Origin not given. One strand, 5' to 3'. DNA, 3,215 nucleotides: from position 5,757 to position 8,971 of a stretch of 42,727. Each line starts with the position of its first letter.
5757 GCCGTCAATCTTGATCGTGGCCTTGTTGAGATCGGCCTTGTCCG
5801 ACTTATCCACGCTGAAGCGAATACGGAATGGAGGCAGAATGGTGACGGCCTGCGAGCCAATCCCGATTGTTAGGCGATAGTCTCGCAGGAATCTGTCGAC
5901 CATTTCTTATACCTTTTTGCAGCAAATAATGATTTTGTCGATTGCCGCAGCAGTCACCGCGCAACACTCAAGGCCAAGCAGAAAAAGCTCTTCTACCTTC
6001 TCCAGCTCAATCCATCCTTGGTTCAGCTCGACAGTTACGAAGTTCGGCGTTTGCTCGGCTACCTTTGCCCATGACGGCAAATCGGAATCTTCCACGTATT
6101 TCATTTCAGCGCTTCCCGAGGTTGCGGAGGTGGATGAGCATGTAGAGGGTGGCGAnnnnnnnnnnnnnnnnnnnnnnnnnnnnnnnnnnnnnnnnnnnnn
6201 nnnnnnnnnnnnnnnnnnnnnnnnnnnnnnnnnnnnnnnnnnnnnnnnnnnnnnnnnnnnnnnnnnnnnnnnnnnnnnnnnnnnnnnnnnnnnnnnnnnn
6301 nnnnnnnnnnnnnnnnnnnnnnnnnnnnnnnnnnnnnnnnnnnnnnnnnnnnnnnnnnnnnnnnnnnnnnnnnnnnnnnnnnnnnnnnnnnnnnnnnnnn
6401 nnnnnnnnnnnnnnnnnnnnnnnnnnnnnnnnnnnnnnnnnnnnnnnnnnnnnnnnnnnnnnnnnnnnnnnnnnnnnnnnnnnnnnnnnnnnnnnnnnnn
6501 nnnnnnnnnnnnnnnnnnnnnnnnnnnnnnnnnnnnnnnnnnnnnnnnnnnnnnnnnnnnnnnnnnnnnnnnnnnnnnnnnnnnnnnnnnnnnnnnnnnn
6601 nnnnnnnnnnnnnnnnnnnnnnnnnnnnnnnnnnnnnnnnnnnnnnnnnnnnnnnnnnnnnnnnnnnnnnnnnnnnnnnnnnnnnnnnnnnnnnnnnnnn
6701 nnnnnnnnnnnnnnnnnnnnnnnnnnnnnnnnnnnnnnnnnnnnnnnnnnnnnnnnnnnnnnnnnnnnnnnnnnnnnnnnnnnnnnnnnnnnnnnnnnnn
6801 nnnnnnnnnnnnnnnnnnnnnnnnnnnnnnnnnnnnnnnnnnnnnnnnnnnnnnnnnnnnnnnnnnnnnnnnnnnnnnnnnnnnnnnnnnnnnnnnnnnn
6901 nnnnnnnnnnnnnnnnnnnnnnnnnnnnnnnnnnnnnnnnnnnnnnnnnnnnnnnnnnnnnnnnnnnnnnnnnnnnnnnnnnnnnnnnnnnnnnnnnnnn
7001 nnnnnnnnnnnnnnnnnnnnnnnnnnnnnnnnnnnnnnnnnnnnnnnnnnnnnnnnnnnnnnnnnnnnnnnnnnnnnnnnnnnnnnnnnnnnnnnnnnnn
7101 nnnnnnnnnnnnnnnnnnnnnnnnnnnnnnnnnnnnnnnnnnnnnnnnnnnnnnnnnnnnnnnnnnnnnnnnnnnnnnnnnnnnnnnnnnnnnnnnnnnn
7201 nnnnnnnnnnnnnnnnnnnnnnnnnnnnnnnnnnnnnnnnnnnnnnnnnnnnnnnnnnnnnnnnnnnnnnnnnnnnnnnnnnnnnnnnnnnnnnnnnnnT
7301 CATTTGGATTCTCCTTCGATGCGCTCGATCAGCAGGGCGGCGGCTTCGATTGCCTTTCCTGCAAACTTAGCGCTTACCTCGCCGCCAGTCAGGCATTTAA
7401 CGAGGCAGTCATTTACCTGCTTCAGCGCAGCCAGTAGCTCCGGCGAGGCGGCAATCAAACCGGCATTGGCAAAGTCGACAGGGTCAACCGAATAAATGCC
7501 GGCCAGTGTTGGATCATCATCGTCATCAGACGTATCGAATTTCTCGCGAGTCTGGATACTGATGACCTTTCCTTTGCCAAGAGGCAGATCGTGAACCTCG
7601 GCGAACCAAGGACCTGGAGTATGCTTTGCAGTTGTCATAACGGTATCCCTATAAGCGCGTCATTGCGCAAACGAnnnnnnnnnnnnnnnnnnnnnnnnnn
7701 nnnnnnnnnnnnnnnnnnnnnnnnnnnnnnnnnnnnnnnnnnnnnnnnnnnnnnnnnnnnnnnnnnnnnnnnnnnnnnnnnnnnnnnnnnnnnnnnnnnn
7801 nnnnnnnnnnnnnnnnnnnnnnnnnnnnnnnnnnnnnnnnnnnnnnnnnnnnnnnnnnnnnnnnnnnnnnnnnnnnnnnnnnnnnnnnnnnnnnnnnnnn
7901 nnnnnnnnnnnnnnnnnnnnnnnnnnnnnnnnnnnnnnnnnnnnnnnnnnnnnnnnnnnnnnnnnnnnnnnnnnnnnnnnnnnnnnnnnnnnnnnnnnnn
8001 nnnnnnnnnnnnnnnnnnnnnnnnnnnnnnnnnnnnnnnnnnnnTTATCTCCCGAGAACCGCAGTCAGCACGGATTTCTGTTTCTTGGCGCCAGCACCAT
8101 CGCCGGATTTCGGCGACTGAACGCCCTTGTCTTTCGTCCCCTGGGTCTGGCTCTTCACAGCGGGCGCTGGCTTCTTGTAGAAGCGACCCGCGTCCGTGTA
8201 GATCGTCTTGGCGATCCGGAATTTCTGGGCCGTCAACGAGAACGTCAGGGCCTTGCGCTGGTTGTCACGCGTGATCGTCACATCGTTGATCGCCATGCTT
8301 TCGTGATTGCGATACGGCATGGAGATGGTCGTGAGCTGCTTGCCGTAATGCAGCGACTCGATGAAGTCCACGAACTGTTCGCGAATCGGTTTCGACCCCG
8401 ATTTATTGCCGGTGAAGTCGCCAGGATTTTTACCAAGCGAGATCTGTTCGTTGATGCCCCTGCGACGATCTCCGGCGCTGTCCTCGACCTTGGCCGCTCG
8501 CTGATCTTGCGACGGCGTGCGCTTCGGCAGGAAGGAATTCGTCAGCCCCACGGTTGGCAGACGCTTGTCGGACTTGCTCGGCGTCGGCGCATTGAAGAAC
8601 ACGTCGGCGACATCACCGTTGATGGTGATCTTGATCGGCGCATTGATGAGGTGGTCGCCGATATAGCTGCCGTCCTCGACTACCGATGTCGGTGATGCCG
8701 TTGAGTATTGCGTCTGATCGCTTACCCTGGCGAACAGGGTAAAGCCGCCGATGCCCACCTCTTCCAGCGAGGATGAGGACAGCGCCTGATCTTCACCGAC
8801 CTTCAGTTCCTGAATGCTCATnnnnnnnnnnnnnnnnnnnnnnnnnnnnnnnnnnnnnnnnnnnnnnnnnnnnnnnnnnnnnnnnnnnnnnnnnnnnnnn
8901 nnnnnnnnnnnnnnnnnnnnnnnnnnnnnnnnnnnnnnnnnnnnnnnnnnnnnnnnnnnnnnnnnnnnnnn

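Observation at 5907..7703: Four-gene accessory cassette with its own promoter inserted in the baseplate module (membrane bPH-domain protein inside)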

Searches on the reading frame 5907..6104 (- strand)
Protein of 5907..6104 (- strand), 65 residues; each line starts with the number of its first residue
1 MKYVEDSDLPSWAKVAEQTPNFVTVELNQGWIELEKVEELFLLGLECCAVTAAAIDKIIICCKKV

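Call 4: search_protein_families(library=pfam, proteins=[window:5907-6104:-], max_evalue=0.01)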
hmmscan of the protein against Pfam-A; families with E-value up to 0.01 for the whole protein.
window:5907-6104:- (65 aa): 0 families

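Call 11: search_protein_families(library=phrogs, proteins=[window:5907-6104:-], max_evalue=0.01)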
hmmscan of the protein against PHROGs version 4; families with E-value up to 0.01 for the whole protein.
window:5907-6104:- (65 aa): 0 families

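Call 12: search_protein_families(library=padloc, proteins=[window:5907-6104:-], max_evalue=0.1)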
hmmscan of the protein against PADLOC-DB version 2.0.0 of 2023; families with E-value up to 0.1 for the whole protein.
window:5907-6104:- (65 aa): 0 families

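Call 13: search_protein_families(library=ncbifam, proteins=[window:5907-6104:-], max_evalue=0.1)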
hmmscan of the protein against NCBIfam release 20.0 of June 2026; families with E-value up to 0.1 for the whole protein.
window:5907-6104:- (65 aa): 0 families

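Call 84: search_protein_representatives(protein=window:5907-6104:-)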
Query: 65 residues. Proteins with E-value up to 0.001 (for the whole library): 9; up to 1e-10: 2; up to 1e-30: 1. The best 9 are listed.
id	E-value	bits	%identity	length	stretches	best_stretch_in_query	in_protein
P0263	1.4e-36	138.7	100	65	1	1-65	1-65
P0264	4.7e-13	64.6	43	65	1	3-65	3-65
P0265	5.3e-10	55.0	43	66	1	5-65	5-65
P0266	6.4e-08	48.4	36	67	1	4-64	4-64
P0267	6.0e-06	42.2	34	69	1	2-63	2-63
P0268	6.8e-06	42.0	27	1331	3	28-57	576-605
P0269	9.0e-05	38.5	43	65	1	3-64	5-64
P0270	1.9e-04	37.5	36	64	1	4-65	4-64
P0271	3.3e-04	36.7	44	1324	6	2-28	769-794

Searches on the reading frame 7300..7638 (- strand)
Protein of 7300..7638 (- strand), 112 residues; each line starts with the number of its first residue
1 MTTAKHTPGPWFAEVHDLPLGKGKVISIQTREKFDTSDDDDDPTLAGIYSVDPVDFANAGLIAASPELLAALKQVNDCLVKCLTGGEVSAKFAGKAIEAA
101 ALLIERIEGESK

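Call 4: search_protein_families(library=pfam, proteins=[window:7300-7638:-], max_evalue=0.01)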
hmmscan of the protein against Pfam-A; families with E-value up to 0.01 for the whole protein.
window:7300-7638:- (112 aa): 0 families

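Call 11: search_protein_families(library=phrogs, proteins=[window:7300-7638:-], max_evalue=0.01)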
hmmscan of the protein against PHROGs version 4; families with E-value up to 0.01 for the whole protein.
window:7300-7638:- (112 aa): 1 family
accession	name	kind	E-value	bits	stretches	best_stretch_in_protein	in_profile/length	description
phrog_1273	-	unknown function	4.2e-12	47.4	1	1-111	3-101/103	-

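Call 12: search_protein_families(library=padloc, proteins=[window:7300-7638:-], max_evalue=0.1)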
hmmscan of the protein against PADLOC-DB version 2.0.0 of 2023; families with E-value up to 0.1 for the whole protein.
window:7300-7638:- (112 aa): 0 families

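Call 13: search_protein_families(library=ncbifam, proteins=[window:7300-7638:-], max_evalue=0.1)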
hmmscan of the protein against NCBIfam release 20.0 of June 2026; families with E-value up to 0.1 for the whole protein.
window:7300-7638:- (112 aa): 0 families

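Call 31: find_homologous_proteins(query=window:7300-7638:-, max_evalue=0.001)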
Query window:7300-7638:- (112 aa): 28 proteins with E <= 0.001 among 220 candidates.
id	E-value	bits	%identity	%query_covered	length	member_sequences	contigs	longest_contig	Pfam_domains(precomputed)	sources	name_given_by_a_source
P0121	6.1e-67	240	100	100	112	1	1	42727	PF27050.1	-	-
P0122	4.2e-31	125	61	97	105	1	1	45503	PF27050.1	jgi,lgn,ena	-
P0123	2.0e-28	117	69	74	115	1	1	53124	PF27050.1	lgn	-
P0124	2.4e-25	107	53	100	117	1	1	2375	PF27050.1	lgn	-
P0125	1.5e-23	101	71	50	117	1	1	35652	PF27050.1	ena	-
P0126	1.4e-21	95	63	65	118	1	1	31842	PF27050.1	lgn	-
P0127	2.5e-21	94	55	97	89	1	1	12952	PF27050.1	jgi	-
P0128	7.6e-21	92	53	97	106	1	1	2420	PF27050.1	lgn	-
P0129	1.1e-19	88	64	63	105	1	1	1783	PF27050.1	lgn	-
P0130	2.9e-17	81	52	96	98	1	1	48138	PF27050.1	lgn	-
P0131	1.4e-16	78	50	96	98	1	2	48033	PF27050.1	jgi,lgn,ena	jgi:hypothetical protein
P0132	2.8e-16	77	51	93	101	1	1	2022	PF27050.1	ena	-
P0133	5.3e-16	77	50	96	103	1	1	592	PF27050.1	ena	-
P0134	5.6e-15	73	44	96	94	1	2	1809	PF27050.1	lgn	-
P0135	5.8e-15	73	44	96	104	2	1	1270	PF27050.1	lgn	-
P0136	9.9e-15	72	44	96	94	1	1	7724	PF27050.1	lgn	-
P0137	2.4e-14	71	44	99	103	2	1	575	PF27050.1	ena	-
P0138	3.2e-14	71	44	94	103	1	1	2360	PF27050.1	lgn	-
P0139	1.2e-13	69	41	96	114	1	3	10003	PF27050.1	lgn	-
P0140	8.4e-12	63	45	88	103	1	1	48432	PF27050.1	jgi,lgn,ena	-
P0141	2.5e-11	61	43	95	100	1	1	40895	PF27050.1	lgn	-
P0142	4.3e-11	61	43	94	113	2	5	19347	PF27050.1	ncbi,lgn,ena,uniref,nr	ncbi:hypothetical protein [Pseudomonas pseudonitroreducens]|uniref:hypothetical protein n=1 Tax=Pseu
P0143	6.6e-10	57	41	96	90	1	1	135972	PF27050.1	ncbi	ncbi:TPA: hypothetical protein ACXIEW_002570 [Pseudomonas aeruginosa]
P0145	2.5e-9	55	41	84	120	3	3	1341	PF27050.1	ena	-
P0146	3.9e-8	51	40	95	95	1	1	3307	PF27050.1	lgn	-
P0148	1.0e-5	43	36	96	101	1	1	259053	PF27050.1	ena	-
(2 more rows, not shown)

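Call 46: predict_structure(alignment_id=A2)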
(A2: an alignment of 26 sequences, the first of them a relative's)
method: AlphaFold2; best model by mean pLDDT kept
length: 112 residues; sequences in the alignment: 26
mean_pLDDT: 79.9   pTM: 0.65
mean pLDDT of the five models: 79.9, 77.3, 73.6, 72.9, 70.4
residues with pLDDT >= 90: 0; 70-90: 94; 50-70: 13; < 50: 5
segments of 3 or more residues with pLDDT < 50: 1-3
pLDDT, mean of each block of 10 residues (from residue 1): 69 85 83 66 76 85 89 87 81 84 81 44
secondary structure, 60 per line:
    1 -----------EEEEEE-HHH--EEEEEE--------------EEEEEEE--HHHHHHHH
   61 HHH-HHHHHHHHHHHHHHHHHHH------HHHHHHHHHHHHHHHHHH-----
elements in order: E12-17 E24-29 E44-50 H53-63 H65-83 H90-107

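Call 49: fold_search(model_id=the predicted structure, library=pdb)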
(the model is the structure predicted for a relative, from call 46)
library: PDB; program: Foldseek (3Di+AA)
matches with E <= 10: 217; with E <= 0.001: 0
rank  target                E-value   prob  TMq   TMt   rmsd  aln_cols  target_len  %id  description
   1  6ta5_D                6.3e-01  0.51  0.42  0.15  10.3       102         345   14  OprM-MexA complex from the MexAB-OprM Pseudomonas aeruginosa whole assembly reconstituted in nanodiscs (released 2020-09-16)
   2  1vf7_B                7.2e-01  0.41  0.42  0.22  11.6       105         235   15  Crystal structure of the membrane fusion protein, MexA of the multidrug transporter (released 2004-05-25)
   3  6iok_I                8.7e-01  0.72  0.41  0.16   4.2        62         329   19  Cryo-EM structure of multidrug efflux pump MexAB-OprM (0 degree state) (released 2019-04-03)
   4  1vf7_G                9.2e-01  0.72  0.39  0.20   4.4        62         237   19  Crystal structure of the membrane fusion protein, MexA of the multidrug transporter (released 2004-05-25)
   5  4zy8_C                1.3e+00  0.12  0.28  0.23  13.9       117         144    9  K. lactis Lst4 longin domain (released 2016-04-13)
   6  4adx_V                2.1e+00  0.77  0.40  0.66   2.2        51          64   14  The Cryo-EM Structure of the Archaeal 50S Ribosomal Subunit in Complex with Initiation Factor 6 (released 2012-02-08)
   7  8rwg_3                2.1e+00  0.66  0.40  0.68   5.2        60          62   13  PAO1 wild-type ribosome, R, reference map (released 2025-02-12)
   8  6vwl_W                2.2e+00  0.63  0.40  0.69   4.9        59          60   12  70S ribosome bound to HIV frameshifting stem-loop (FSS) and P/E tRNA (rotated conformation) (released 2020-06-03)
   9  9qqq_x                2.4e+00  0.72  0.37  0.69   2.3        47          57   13  Cryo-EM structure of SKM-70S ribosomal stalled complex in the major state (vacant A-site, canon) (released 2026-02-18)
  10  2kw6_MODEL_1_A        2.4e+00  0.51  0.34  0.54   2.4        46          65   20  Solution NMR Structure of Cyclin-dependent kinase 2-associated protein 1 (CDK2-associated protein 1; oral canc (released 2010-05-26)
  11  4abm_D                2.4e+00  0.18  0.30  0.39   4.7        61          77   13  Crystal Structure of CHMP4B hairpin (released 2012-05-09)
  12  7nhn_2                2.5e+00  0.54  0.39  0.69   5.1        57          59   10  VgaL, an antibiotic resistance ABCF, in complex with 70S ribosome from Listeria monocytogenes (released 2021-05-05)
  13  6rh7_A                2.5e+00  0.14  0.26  0.15   5.6        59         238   19  Revisiting pH-gated conformational switch. Complex HK853 mutant H260A -RR468 mutant D53A pH 7.5 (released 2020-02-19)
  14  6c48_D                2.7e+00  0.11  0.28  0.34   6.4        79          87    9  Crystal structure of B-Myb-LIN9-LIN52 complex (released 2018-09-19)
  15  5ty0                  2.7e+00  0.06  0.24  0.10  11.0        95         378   16  2.22 Angstrom Crystal Structure of N-terminal Fragment (residues 1-419) of Elongation Factor G from Legionella pneumophi (released 2016-11-30)
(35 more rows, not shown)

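Call 73: search_dna_similar(query=window:7300-7638:-, collection=phages, mode=protein, max_rows=30, max_evalue=0.001)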
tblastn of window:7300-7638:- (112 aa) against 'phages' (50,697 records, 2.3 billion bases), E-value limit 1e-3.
No match.

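Call 87: find_encoding_contigs(protein=P0142, flank=4000, max_places=1)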
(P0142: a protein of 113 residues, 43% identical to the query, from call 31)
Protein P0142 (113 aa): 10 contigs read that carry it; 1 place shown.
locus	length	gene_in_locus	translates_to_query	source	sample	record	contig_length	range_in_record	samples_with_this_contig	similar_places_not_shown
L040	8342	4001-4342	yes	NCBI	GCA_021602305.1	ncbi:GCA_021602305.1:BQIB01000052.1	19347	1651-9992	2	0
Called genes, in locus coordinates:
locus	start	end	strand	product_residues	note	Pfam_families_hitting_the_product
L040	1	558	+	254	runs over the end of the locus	PF13560:HTH_31 (weak), PF01381:HTH_3 (weak), PF12844:HTH_19 (faint), PF13443:HTH_26 (weak), PF00717:Peptidase_S24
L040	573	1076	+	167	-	-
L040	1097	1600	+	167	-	-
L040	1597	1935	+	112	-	-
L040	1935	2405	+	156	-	-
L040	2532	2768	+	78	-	-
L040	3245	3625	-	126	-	-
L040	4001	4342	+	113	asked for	PF27050:Phage_P22_Y8K6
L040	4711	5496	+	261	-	PF24703:DUF7666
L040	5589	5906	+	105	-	-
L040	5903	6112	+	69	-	-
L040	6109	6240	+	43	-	-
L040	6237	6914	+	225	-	PF00145:DNA_methylase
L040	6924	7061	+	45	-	-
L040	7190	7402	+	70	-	-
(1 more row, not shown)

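Call 88: find_encoding_contigs(protein=P0143, flank=4000, max_places=1)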
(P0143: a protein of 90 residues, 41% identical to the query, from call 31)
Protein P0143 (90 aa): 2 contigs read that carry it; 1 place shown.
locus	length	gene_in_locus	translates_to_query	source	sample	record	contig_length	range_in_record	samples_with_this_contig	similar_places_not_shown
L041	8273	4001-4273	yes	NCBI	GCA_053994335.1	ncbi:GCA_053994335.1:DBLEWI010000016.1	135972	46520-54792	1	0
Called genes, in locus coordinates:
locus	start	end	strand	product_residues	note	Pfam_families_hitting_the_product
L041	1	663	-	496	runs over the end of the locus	PF00270:DEAD, PF04851:ResIII, PF13604:AAA_30 (weak), PF00271:Helicase_C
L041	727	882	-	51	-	-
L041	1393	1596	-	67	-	-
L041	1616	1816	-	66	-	-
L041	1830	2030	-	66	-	PF09048:Cro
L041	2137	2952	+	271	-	PF01381:HTH_3 (faint), PF00717:Peptidase_S24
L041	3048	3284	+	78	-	-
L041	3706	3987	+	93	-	-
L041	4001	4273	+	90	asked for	PF27050:Phage_P22_Y8K6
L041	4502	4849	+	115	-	-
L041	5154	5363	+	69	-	PF04448:DUF551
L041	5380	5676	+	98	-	PF27050:Phage_P22_Y8K6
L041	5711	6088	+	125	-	PF24240:DUF7448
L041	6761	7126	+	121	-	-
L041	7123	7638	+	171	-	-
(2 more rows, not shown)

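Call 89: find_encoding_contigs(protein=P0130, flank=4000, max_places=1)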
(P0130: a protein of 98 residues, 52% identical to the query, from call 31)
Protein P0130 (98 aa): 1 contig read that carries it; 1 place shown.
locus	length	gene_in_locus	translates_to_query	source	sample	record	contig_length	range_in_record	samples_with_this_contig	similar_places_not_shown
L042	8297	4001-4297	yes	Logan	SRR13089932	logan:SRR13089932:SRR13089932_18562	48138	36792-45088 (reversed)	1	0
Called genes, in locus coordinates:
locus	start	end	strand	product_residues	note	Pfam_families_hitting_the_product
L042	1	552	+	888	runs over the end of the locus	PF09250:Prim-Pol, PF08707:PriCT_2 (weak)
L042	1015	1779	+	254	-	PF03592:Terminase_2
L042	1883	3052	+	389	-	PF04466:Terminase_3, PF17288:Terminase_3C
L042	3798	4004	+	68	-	-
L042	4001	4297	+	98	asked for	PF27050:Phage_P22_Y8K6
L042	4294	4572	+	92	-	-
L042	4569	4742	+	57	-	-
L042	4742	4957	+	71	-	-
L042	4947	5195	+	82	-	-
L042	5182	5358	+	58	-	-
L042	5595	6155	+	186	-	-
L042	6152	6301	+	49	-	-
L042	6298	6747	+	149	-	-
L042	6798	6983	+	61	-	-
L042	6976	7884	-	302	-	PF04233:Phage_Mu_F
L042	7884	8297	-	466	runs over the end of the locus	PF06381:Phage_portal_3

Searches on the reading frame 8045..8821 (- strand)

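Call 4: search_protein_families(library=pfam, proteins=[window:8045-8821:-], max_evalue=0.01)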
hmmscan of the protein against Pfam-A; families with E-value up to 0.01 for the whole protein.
window:8045-8821:- (258 aa): 1 family
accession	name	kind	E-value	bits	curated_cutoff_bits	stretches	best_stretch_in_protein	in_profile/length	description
PF21821.3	Dit_like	-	8.4e-15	55.4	24.2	1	33-210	5-125/127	Dit-like phage tail protein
